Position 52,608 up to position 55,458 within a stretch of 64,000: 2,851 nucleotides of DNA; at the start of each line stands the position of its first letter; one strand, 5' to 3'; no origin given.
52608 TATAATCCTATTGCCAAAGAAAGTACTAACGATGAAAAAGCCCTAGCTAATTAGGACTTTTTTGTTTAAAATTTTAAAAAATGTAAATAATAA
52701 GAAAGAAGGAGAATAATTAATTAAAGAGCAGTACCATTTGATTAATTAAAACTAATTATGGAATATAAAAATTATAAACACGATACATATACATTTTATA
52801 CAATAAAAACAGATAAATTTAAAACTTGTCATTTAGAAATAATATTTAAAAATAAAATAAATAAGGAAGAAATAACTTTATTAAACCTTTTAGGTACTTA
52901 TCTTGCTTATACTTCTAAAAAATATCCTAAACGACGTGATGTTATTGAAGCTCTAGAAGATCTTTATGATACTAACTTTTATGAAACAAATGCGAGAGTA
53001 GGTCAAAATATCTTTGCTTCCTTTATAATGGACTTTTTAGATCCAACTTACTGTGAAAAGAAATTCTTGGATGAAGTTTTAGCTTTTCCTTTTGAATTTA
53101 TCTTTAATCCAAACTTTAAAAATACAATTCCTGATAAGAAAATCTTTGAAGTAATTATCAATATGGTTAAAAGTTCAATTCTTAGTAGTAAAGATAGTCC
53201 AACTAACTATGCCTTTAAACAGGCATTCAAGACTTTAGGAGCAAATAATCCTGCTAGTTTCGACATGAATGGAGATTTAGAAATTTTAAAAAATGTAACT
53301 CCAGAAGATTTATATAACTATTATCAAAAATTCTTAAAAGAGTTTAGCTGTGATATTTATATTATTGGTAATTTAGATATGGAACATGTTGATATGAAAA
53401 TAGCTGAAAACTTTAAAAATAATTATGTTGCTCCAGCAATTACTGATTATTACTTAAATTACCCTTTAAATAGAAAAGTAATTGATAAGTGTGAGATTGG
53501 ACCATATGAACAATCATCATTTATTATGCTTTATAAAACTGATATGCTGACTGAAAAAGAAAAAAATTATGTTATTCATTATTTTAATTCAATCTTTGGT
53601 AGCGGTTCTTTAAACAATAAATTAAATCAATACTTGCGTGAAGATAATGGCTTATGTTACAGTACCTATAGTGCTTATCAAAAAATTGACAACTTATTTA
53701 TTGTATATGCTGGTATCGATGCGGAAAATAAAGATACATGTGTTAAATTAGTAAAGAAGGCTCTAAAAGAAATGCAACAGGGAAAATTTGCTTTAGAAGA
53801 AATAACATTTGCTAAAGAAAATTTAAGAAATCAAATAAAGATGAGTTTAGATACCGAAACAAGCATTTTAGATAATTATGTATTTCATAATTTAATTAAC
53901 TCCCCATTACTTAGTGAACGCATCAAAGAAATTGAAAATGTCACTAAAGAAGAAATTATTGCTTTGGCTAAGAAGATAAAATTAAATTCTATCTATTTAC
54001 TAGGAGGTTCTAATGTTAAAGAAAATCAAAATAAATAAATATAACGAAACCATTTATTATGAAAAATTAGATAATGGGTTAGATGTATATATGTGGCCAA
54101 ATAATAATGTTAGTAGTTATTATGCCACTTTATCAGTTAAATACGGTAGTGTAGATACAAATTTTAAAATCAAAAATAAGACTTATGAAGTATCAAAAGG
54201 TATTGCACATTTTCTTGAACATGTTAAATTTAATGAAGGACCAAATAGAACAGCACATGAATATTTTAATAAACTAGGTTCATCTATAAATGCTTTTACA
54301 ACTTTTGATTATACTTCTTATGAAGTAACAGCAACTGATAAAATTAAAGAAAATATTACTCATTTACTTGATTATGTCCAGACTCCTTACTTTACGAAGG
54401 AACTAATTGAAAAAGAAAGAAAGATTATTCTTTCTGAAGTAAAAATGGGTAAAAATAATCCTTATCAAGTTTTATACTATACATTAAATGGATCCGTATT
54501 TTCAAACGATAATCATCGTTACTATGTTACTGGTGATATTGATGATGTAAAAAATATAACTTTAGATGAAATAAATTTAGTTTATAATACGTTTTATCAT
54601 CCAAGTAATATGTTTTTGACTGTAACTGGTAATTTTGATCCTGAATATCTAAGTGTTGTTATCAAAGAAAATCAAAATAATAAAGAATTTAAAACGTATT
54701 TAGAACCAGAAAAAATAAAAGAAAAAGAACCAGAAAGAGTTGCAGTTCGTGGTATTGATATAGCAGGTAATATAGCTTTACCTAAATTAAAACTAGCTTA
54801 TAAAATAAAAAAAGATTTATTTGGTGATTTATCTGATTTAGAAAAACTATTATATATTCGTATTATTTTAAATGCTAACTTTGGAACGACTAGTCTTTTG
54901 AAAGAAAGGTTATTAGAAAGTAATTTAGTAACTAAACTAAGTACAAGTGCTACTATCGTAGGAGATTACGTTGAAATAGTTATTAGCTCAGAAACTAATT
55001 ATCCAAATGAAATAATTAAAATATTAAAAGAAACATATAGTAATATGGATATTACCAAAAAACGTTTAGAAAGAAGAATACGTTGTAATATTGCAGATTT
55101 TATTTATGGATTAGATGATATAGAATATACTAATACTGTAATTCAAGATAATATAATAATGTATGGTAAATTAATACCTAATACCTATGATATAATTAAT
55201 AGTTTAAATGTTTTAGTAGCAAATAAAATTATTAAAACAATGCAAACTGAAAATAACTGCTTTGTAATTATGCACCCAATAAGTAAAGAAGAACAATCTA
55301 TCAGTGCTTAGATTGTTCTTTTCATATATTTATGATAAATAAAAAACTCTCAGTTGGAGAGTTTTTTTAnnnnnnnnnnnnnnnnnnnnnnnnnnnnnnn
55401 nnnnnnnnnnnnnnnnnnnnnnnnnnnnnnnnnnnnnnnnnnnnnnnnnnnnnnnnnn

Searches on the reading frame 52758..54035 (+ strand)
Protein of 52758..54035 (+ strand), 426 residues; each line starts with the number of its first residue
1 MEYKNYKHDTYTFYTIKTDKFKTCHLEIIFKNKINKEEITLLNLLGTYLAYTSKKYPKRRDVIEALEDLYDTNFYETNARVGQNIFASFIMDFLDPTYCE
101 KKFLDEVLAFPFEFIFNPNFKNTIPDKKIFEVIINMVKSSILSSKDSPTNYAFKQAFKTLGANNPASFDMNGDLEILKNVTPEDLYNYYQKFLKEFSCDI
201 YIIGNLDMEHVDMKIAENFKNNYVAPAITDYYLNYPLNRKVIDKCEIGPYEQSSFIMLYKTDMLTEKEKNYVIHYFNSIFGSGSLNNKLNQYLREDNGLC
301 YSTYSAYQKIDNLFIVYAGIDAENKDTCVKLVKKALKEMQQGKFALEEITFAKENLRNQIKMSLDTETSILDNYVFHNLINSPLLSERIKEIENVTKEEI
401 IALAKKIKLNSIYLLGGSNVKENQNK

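Call 79: search_protein_families(library=pfam, proteins=[window:52758-54035:+], max_evalue=0.00001)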
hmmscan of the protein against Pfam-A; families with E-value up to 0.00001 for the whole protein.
window:52758-54035:+ (426 aa): 1 family
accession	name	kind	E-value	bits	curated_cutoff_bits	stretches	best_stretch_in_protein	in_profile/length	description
PF05193.26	Peptidase_M16_C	-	1.4e-22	80.8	23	1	179-356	1-181/181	Peptidase M16 inactive domain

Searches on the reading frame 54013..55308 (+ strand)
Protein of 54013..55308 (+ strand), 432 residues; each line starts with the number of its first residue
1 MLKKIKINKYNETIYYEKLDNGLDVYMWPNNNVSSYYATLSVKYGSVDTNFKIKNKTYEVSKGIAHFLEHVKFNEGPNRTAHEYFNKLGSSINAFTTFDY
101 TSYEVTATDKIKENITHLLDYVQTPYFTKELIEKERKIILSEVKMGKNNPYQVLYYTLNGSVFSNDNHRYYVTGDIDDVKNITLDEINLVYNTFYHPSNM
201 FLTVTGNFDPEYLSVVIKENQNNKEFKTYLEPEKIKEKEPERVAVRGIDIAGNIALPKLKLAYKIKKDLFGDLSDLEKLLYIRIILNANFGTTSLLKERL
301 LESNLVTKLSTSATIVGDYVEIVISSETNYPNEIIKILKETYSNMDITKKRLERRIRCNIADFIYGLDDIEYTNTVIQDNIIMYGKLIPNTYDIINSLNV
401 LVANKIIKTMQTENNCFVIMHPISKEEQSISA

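Call 79: search_protein_families(library=pfam, proteins=[window:54013-55308:+], max_evalue=0.00001)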
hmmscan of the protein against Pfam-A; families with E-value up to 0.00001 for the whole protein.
window:54013-55308:+ (432 aa): 2 families
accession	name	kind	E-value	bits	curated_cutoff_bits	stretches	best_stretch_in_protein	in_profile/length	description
PF00675.25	Peptidase_M16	-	1.5e-16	61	22.3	1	61-166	30-139/149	Insulinase (Peptidase family M16)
PF05193.26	Peptidase_M16_C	-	1.5e-08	35.1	23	1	181-345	1-164/181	Peptidase M16 inactive domain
